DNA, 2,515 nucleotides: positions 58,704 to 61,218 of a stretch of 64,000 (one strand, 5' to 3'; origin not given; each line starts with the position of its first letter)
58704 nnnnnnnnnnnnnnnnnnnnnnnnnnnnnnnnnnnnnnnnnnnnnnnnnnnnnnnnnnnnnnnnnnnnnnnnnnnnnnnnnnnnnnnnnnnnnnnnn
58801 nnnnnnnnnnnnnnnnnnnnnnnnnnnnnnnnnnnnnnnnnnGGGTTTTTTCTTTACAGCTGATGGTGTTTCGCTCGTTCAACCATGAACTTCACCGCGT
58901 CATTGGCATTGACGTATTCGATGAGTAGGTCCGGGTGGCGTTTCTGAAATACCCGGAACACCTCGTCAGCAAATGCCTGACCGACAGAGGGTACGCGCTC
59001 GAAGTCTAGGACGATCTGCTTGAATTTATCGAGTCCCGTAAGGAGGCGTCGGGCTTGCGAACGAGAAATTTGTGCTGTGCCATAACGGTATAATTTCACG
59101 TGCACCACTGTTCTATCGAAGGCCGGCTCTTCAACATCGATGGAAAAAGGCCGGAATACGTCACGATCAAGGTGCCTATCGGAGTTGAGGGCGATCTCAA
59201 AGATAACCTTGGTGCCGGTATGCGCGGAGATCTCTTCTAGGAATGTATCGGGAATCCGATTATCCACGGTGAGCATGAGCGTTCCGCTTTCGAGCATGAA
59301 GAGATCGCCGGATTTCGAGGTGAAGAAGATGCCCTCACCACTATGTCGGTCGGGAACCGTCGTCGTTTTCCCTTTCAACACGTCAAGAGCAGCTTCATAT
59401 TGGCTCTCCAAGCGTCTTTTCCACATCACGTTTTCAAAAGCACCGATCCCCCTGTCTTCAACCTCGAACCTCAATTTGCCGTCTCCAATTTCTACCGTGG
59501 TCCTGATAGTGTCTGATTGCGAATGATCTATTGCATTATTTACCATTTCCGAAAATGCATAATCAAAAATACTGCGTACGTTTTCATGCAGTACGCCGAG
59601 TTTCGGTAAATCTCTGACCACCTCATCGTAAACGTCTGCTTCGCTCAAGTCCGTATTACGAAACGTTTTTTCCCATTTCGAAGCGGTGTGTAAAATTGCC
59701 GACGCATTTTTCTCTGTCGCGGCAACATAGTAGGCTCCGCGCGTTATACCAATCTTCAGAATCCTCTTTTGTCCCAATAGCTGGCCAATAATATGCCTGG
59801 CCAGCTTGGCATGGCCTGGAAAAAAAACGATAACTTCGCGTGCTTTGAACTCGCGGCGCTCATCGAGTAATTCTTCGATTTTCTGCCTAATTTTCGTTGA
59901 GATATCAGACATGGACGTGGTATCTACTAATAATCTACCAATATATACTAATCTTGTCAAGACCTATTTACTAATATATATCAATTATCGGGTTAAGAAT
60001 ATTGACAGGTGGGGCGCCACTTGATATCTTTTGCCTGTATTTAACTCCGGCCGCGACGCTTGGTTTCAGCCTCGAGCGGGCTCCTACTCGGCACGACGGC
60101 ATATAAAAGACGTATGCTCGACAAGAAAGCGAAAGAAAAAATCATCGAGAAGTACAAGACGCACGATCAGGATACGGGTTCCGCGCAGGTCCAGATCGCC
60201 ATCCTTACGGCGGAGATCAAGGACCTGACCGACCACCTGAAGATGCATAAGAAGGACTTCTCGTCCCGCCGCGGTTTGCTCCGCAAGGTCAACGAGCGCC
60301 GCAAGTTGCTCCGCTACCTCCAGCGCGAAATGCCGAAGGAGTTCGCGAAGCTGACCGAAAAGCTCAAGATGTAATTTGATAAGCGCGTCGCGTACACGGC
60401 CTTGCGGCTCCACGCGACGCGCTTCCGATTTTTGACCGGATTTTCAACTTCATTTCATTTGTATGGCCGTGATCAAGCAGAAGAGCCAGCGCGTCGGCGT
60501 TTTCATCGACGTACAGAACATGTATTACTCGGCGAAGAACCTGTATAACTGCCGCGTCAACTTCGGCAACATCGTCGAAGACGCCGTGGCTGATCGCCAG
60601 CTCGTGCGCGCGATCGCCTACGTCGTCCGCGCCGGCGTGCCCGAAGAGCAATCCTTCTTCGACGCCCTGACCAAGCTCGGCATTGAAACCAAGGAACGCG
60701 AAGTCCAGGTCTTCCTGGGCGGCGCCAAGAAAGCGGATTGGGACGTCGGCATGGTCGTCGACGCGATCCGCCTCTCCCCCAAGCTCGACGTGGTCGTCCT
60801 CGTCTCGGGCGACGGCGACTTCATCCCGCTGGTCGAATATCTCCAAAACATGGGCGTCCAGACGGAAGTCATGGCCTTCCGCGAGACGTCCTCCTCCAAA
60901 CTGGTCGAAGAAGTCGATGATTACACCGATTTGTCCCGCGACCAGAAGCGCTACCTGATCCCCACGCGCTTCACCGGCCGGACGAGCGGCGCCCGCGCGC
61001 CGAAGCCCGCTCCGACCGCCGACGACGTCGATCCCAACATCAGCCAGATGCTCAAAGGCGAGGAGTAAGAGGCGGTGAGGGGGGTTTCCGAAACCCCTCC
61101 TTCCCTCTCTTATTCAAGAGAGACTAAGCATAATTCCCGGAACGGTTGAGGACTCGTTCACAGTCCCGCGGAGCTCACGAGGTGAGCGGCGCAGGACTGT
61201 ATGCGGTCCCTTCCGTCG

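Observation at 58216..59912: Caspase-like His/Cys-dyad protein convergent with a low-GC GHKL-ATPase/STAS-like gene between pyrE and rpsO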

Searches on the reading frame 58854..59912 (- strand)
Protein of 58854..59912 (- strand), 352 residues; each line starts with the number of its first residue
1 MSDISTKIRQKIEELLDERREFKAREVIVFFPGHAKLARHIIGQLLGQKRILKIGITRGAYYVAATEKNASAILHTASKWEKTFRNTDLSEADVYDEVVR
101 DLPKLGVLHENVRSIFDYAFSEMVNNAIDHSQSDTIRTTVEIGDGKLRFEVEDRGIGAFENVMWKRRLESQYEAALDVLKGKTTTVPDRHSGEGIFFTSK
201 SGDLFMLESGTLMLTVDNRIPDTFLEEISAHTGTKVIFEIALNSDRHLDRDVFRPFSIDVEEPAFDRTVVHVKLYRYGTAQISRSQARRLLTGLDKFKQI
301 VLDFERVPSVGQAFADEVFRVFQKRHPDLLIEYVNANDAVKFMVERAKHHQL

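Call 3: search_protein_families(library=pfam, proteins=[window:58854-59912:-], max_evalue=0.1)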
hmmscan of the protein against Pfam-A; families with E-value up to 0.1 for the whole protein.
window:58854-59912:- (352 aa): 4 families
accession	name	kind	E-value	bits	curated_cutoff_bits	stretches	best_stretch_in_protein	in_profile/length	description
PF14213.11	DUF4325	-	2.6e-14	53.1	23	1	286-341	1-64/64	STAS-like domain of unknown function (DUF4325)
PF13581.12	HATPase_c_2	-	2.8e-06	27.8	27.4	1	108-197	24-104/127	Histidine kinase-like ATPase domain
PF02518.31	HATPase_c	-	6.6e-06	27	26.4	1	118-157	8-48/111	Histidine kinase-, DNA gyrase B-, and HSP90-like ATPase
PF07450.16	HycH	-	0.012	16.4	25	1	270-316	48-94/129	Formate hydrogenlyase maturation protein HycH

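Call 4: search_protein_families(library=padloc, proteins=[window:58854-59912:-], max_evalue=0.1)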
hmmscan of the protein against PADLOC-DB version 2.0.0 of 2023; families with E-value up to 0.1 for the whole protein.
window:58854-59912:- (352 aa): 0 families

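Call 5: search_protein_families(library=ncbifam, proteins=[window:58854-59912:-], max_evalue=0.1)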
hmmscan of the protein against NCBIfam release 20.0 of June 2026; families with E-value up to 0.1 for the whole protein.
window:58854-59912:- (352 aa): 6 families
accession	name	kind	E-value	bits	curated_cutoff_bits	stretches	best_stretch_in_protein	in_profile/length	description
NF011664.0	PRK15084.1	subfamily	0.0016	18.7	145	1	270-318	51-99/135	formate hydrogenlyase maturation protein HycH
TIGR02966.1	phoR_proteo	equivalog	0.0035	16.4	334.2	1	118-158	232-273/333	phosphate regulon sensor histidine kinase PhoR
TIGR02956.1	TMAO_torS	equivalog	0.018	13.1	676.5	1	122-161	586-625/967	TMAO reductase system sensor histidine kinase/response regulator TorS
NF007896.0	PRK10600.1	equivalog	0.019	13.6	578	1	122-162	505-545/598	nitrate/nitrite two-component system sensor histidine kinase NarX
TIGR01925.2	spIIAB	equivalog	0.026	14.4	135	1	118-158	40-84/137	anti-sigma F factor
NF003144.0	PRK04069.1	equivalog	0.069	12.5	145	0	117-169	44-99/161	anti-sigma B factor RsbW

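Call 10: find_homologous_proteins(query=window:58854-59912:-, max_evalue=0.001)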
Query window:58854-59912:- (352 aa): 6077 proteins with E <= 0.001 among 8000 candidates; the best 120 are listed.
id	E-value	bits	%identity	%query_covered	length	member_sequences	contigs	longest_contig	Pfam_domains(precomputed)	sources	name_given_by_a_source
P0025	1.2e-228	776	100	100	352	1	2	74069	PF14213.12,PF13581.13,PF02518.32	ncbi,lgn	-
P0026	4.5e-171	586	77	98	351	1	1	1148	PF14213.12,PF13581.13,PF02518.32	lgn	-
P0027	7.8e-165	566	72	100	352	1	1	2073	PF14213.12,PF13581.13,PF02518.32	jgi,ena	-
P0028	1.8e-162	558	73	99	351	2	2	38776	PF14213.12,PF13581.13,PF02518.32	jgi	-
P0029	5.6e-160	550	72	99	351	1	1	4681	PF14213.12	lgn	-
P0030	1.3e-158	546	71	99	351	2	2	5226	PF14213.12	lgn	-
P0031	7.7e-152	523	68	99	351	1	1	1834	PF14213.12,PF13581.13,PF02518.32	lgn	-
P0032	8.1e-147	507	64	100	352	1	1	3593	PF14213.12,PF13581.13,PF02518.32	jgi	jgi:anti-sigma regulatory factor (Ser/Thr protein kinase)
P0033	1.2e-142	493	63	100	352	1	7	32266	PF14213.12,PF13581.13,PF02518.32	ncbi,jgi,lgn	jgi:anti-sigma regulatory factor (Ser/Thr protein kinase)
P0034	9.0e-111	388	53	97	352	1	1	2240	PF14213.12,PF13581.13,PF02518.32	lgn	-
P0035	9.0e-109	382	50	98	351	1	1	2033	PF14213.12,PF13581.13,PF02518.32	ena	-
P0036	1.0e-108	382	52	97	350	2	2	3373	PF14213.12,PF13581.13,PF02518.32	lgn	-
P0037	1.6e-105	371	67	70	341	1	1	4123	PF14213.12,PF02518.32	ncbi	-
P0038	1.9e-96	341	50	97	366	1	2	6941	PF14213.12,PF13581.13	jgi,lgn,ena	-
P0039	9.9e-95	336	50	96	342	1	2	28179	PF14213.12,PF02518.32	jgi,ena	-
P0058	5.9e-91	323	48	97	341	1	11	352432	PF14213.12,PF02518.32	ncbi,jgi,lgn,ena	jgi:hypothetical protein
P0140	3.4e-88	314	46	97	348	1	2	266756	PF14213.12,PF13581.13,PF02518.32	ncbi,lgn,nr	ncbi:MAG: DUF4325 domain-containing protein [Candidatus Doudnabacteria bacterium]|nr:DUF4325 domain-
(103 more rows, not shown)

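Call 24: find_encoding_contigs(protein=P0028, flank=6000, max_places=2)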
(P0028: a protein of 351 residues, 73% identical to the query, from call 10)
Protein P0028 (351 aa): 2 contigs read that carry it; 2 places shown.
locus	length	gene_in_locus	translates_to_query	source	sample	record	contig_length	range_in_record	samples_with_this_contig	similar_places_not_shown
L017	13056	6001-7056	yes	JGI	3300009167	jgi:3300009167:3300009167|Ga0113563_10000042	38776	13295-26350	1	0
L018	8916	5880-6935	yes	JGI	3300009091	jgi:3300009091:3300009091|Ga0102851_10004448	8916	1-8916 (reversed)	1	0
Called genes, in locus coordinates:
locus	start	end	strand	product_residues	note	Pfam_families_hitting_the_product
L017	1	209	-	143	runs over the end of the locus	PF01252:Peptidase_A8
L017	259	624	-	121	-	PF01258:zf-dskA_traR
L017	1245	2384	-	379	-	-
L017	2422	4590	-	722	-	PF01138:RNase_PH, PF03725:RNase_PH_C, PF01138:RNase_PH, PF00013:KH_1, PF00575:S1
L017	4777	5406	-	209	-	PF01936:NYN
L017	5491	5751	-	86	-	PF00312:Ribosomal_S15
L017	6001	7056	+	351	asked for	PF13581:HATPase_c_2 (faint), PF02518:HATPase_c (faint), PF14213:DUF4325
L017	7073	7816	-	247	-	-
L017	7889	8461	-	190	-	-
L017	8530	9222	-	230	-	PF00156:Pribosyltran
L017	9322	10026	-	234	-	PF00215:OMPdecase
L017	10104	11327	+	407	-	PF03372:Exo_endo_phos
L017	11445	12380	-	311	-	-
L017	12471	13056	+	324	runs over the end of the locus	PF02899:Phage_int_SAM_1, PF13102:Phage_int_SAM_5 (weak), PF13495:Phage_int_SAM_4, PF00589:Phage_integrase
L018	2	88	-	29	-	?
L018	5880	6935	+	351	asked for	PF13581:HATPase_c_2 (faint), PF02518:HATPase_c (faint), PF14213:DUF4325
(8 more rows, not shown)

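Call 25: find_encoding_contigs(protein=P0033, flank=6000, max_places=3)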
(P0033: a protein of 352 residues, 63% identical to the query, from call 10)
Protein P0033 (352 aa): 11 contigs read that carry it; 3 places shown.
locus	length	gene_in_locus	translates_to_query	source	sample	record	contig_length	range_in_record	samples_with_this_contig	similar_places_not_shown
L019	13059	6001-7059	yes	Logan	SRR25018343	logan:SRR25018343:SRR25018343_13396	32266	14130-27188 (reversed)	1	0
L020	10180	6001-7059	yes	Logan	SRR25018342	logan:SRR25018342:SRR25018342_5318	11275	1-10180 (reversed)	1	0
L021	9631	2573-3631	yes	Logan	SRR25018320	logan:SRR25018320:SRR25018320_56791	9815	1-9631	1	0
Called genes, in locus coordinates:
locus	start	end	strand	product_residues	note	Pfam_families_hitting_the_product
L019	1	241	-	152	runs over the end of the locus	PF01252:Peptidase_A8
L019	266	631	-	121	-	PF01258:zf-dskA_traR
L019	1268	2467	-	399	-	-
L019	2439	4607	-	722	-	PF01138:RNase_PH, PF03725:RNase_PH_C, PF01138:RNase_PH, PF00013:KH_1, PF00575:S1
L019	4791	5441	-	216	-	PF01936:NYN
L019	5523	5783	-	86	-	PF00312:Ribosomal_S15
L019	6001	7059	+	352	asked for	PF13581:HATPase_c_2 (weak), PF02518:HATPase_c (weak), PF14213:DUF4325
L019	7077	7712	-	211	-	-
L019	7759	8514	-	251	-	PF01434:Peptidase_M41 (faint)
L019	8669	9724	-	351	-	-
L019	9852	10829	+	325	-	PF02899:Phage_int_SAM_1, PF13495:Phage_int_SAM_4 (weak), PF00589:Phage_integrase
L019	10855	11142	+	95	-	-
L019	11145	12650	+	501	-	PF00512:HisKA, PF02518:HATPase_c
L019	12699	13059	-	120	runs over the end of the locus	-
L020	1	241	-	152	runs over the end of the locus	PF01252:Peptidase_A8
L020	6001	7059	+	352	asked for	PF13581:HATPase_c_2 (weak), PF02518:HATPase_c (weak), PF14213:DUF4325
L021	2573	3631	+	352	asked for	PF13581:HATPase_c_2 (weak), PF02518:HATPase_c (weak), PF14213:DUF4325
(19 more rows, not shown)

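Call 34: find_encoding_contigs(protein=P0058, flank=5000, max_places=4)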
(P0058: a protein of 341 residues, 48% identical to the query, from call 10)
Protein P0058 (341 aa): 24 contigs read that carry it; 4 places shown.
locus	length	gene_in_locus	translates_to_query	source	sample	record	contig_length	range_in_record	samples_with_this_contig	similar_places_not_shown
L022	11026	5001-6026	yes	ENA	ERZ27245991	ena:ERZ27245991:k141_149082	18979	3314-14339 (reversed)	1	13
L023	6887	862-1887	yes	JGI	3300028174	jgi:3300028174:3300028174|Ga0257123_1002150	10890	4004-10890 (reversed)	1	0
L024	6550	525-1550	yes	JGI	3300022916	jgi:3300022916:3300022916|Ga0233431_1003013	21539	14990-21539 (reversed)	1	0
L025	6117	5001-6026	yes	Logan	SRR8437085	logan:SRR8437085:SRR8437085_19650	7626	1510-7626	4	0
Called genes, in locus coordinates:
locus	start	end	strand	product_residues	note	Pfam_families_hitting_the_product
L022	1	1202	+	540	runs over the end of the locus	PF25973:BSH_CzcB (weak)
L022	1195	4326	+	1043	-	PF00873:ACR_tran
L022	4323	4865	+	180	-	-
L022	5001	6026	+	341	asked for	PF02518:HATPase_c (weak), PF14213:DUF4325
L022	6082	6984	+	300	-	PF00535:Glycos_transf_2, PF10111:Glyco_tranf_2_2, PF13641:Glyco_tranf_2_3, PF02709:Glyco_transf_7C (weak)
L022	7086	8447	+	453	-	PF22694:CtpB_N-like (weak), PF00595:PDZ, PF13180:PDZ_2, PF17820:PDZ_6, PF03572:Peptidase_S41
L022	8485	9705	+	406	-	PF04294:VanW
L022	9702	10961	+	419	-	PF01225:Mur_ligase, PF08245:Mur_ligase_M, PF02875:Mur_ligase_C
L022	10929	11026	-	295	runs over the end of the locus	-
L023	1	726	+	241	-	?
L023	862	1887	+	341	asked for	PF02518:HATPase_c (weak), PF14213:DUF4325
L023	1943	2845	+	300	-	PF00535:Glycos_transf_2, PF10111:Glyco_tranf_2_2, PF13641:Glyco_tranf_2_3, PF02709:Glyco_transf_7C (weak)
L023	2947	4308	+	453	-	PF22694:CtpB_N-like (weak), PF00595:PDZ, PF13180:PDZ_2, PF17820:PDZ_6, PF03572:Peptidase_S41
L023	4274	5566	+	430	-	PF04294:VanW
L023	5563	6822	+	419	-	PF01225:Mur_ligase, PF08245:Mur_ligase_M, PF02875:Mur_ligase_C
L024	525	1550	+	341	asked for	PF02518:HATPase_c (weak), PF14213:DUF4325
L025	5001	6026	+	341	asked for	PF02518:HATPase_c (weak), PF14213:DUF4325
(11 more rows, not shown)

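Call 35: find_encoding_contigs(protein=P0140, flank=5000, max_places=2)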
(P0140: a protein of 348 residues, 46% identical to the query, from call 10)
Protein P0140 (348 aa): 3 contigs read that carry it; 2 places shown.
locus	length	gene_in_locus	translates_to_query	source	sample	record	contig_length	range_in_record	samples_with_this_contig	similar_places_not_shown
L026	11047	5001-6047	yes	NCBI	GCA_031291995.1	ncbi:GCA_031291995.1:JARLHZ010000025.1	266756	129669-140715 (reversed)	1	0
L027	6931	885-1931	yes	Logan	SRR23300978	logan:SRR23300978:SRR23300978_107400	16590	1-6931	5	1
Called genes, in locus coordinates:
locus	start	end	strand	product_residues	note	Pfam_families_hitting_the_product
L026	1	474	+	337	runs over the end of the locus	-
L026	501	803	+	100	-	-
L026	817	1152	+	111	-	-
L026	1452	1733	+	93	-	PF01396:Zn_ribbon_Top1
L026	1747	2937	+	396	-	PF00580:UvrD-helicase, PF13245:AAA_19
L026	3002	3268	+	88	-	PF01527:HTH_Tnp_1, PF13384:HTH_23 (weak), PF13542:HTH_Tnp_ISL3 (weak), PF13518:HTH_28 (weak)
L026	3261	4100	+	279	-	PF00665:rve, PF13683:rve_3, PF13333:rve_2 (weak)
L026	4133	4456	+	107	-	-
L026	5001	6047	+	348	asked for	PF13581:HATPase_c_2 (weak), PF02518:HATPase_c (weak), PF14213:DUF4325 (weak)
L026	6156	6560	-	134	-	PF08818:DUF1801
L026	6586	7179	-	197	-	PF04191:PEMT, PF04140:ICMT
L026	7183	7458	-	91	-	-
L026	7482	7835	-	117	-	PF10882:bPH_5 (faint)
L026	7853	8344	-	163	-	-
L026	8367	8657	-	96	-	-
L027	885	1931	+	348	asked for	PF13581:HATPase_c_2 (weak), PF02518:HATPase_c (weak), PF14213:DUF4325 (weak)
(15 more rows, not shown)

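Call 36: search_dna_similar(query=window:58854-59912:-, collection=phages, mode=protein, max_evalue=0.001, max_rows=15)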
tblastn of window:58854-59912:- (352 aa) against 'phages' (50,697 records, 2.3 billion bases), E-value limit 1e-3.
No match.

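Call 37: search_dna_similar(query=window:58854-59912:-, collection=plasmids, mode=protein, max_evalue=0.001, max_rows=15)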
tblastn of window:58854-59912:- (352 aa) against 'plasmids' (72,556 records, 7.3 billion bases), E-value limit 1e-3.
No match.

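Call 39: predict_structure(alignment_id=A2)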
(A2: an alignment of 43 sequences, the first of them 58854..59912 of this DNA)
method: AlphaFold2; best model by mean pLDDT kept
length: 352 residues; sequences in the alignment: 43
mean_pLDDT: 86.2   pTM: 0.75
mean pLDDT of the five models: 86.2, 84.6, 84.4, 83.6, 82.8
residues with pLDDT >= 90: 189; 70-90: 127; 50-70: 20; < 50: 16
segments of 3 or more residues with pLDDT < 50: 183-192, 262-266
pLDDT, mean of each block of 10 residues (from residue 1): 90 93 94 96 97 86 94 92 95 92 93 92 90 95 96 94 85 82 41 73 95 93 90 96 87 70 55 69 75 78 86 89 89 91 89 53
secondary structure, 60 per line:
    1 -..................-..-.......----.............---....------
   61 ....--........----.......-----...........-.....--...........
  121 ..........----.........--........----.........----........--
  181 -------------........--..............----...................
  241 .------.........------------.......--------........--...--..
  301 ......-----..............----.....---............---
elements in order: H2-19 H24-30 H35-47 E51-54 E61-64 H67-74 E79-85 H91-101 H103-107 H110-130 E135-143 E146-153 H158-166 H171-178 H194-201 E204-217 E222-241 H248-256 E269-275 H284-291 E299-306 H312-325 E330-334 H338-349

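Call 68: search_protein_families(library=pfam, proteins=[L017:7073-7816:-], max_evalue=0.01)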
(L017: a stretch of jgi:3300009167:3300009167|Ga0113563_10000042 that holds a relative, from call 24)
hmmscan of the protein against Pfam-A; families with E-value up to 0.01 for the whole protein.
L017:7073-7816:- (247 aa): 0 families

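Call 69: search_protein_families(library=padloc, proteins=[L017:7073-7816:-], max_evalue=0.01)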
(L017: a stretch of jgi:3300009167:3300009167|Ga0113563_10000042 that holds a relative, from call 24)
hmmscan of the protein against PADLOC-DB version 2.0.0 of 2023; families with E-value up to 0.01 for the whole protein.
L017:7073-7816:- (247 aa): 0 families

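Call 75: find_encoding_contigs(protein=P0030, flank=5000, max_places=2)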
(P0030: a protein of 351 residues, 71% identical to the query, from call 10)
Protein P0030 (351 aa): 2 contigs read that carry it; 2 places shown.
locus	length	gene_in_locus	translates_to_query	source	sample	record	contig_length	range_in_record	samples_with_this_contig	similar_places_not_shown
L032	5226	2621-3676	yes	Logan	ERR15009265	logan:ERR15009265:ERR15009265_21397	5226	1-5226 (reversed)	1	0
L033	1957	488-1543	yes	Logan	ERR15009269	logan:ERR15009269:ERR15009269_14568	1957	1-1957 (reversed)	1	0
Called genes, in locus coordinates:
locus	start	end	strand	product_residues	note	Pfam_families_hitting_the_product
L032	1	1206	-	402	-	?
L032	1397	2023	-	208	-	PF01936:NYN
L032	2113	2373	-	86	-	PF00312:Ribosomal_S15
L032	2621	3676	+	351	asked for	PF14213:DUF4325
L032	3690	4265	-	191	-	-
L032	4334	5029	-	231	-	PF00156:Pribosyltran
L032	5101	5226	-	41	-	?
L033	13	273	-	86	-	PF00312:Ribosomal_S15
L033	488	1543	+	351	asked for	PF14213:DUF4325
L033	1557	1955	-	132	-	?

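Call 76: find_encoding_contigs(protein=P0034, flank=5000, max_places=2)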
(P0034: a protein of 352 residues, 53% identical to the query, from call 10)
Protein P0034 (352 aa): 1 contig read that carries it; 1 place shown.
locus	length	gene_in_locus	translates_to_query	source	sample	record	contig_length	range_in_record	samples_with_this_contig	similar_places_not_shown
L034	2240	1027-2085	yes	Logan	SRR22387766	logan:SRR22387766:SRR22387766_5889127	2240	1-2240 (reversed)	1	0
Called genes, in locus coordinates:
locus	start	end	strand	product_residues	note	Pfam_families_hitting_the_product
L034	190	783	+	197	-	-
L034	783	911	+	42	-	-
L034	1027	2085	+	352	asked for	PF13581:HATPase_c_2 (weak), PF02518:HATPase_c (weak), PF14213:DUF4325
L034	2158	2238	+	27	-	?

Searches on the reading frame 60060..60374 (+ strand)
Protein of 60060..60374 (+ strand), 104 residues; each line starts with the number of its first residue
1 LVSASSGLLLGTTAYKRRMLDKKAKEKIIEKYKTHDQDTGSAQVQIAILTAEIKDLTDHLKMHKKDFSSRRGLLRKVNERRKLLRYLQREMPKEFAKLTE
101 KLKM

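Call 3: search_protein_families(library=pfam, proteins=[window:60060-60374:+], max_evalue=0.1)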
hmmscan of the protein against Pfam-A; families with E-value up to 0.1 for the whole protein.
window:60060-60374:+ (104 aa): 2 families
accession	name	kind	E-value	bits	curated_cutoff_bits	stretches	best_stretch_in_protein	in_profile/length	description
PF00312.27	Ribosomal_S15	-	1e-29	102.9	31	1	25-103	1-79/81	Ribosomal protein S15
PF17118.11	DUF5105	-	0.018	15.3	30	1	22-93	79-150/189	Domain of unknown function (DUF5105)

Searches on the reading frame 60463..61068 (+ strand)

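Call 3: search_protein_families(library=pfam, proteins=[window:60463-61068:+], max_evalue=0.1)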
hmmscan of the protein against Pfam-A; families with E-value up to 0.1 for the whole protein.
window:60463-61068:+ (201 aa): 1 family
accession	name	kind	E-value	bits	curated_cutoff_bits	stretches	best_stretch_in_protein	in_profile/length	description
PF01936.24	NYN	-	1.4e-32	113.6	24.2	1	10-157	1-144/145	NYN domain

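Call 4: search_protein_families(library=padloc, proteins=[window:60463-61068:+], max_evalue=0.1)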
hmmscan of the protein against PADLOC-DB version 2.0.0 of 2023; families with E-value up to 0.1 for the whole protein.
window:60463-61068:+ (201 aa): 3 families
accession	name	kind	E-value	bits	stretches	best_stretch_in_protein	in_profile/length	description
PDLC01154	NYN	-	3.4e-13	47.6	1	65-157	203-295/310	"LabA-like protein, NYN family nuclease"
PDLC04163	HEC-09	-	0.00018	19.2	1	95-159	112-176/203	-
PDLC00513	JetC1|JetC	-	0.018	11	1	124-161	1058-1095/1140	DUF3584 domain; MukB-like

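Call 5: search_protein_families(library=ncbifam, proteins=[window:60463-61068:+], max_evalue=0.1)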
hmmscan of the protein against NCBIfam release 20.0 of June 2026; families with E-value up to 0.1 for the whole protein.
window:60463-61068:+ (201 aa): 1 family
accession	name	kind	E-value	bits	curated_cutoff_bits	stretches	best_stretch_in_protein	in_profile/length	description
TIGR00288.1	TIGR00288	hypoth_equivalog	1.3e-05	25.1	178.45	1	90-155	86-153/160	TIGR00288 family NYN domain-containing protein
